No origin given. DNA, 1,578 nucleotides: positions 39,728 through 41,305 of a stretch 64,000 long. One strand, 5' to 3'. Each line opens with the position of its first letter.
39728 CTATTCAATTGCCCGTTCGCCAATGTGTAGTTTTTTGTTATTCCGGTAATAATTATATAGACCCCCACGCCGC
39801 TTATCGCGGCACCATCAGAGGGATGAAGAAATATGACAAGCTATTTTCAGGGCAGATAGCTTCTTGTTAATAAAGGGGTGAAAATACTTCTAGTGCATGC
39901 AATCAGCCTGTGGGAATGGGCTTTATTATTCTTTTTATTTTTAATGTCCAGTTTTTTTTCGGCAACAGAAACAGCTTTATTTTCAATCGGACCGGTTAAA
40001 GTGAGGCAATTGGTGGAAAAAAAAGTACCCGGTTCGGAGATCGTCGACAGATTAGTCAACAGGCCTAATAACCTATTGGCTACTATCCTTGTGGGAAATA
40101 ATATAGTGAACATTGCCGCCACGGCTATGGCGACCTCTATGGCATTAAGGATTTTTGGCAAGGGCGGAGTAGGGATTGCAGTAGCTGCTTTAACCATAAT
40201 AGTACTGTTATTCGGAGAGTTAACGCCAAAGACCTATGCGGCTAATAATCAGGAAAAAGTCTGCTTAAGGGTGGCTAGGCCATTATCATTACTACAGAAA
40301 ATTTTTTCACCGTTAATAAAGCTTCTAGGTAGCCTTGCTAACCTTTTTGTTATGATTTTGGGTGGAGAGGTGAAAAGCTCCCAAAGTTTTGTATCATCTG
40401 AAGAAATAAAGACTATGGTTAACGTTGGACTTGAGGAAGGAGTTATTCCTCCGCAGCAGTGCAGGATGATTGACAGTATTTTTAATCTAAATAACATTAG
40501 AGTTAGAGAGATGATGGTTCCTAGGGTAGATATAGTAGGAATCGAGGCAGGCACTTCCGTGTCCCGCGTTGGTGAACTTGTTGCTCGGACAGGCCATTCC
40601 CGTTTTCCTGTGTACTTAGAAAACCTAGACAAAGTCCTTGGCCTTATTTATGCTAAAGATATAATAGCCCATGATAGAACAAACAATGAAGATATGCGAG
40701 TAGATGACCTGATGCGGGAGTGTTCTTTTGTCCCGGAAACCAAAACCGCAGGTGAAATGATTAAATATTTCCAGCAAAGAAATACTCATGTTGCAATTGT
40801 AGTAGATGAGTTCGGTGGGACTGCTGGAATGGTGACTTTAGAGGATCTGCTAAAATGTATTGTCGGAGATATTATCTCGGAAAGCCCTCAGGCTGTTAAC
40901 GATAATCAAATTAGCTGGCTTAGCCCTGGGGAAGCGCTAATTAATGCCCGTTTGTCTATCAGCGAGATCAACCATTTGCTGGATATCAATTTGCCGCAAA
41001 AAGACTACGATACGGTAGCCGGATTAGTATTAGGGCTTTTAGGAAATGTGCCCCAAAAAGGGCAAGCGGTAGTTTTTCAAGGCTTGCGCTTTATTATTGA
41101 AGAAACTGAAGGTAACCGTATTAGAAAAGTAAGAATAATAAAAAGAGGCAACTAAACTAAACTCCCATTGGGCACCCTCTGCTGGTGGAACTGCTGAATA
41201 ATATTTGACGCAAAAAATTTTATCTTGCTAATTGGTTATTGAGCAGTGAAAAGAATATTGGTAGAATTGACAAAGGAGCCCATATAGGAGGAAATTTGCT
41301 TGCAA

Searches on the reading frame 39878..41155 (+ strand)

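Call 90: search_protein_families(library=pfam, proteins=[window:39878-41155:+], max_evalue=0.00001)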
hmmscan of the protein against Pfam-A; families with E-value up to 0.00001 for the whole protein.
window:39878-41155:+ (425 aa): 3 families
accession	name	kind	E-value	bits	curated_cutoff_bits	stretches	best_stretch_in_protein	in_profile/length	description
PF01595.25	CNNM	-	3.2e-55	187.1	28.4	1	16-193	2-180/181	Cyclin M transmembrane N-terminal domain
PF03471.22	CorC_HlyC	-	7.9e-22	77.5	27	1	349-422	4-79/81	Transporter associated domain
PF00571.33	CBS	-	3.6e-15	56.5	24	1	275-329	1-56/57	CBS domain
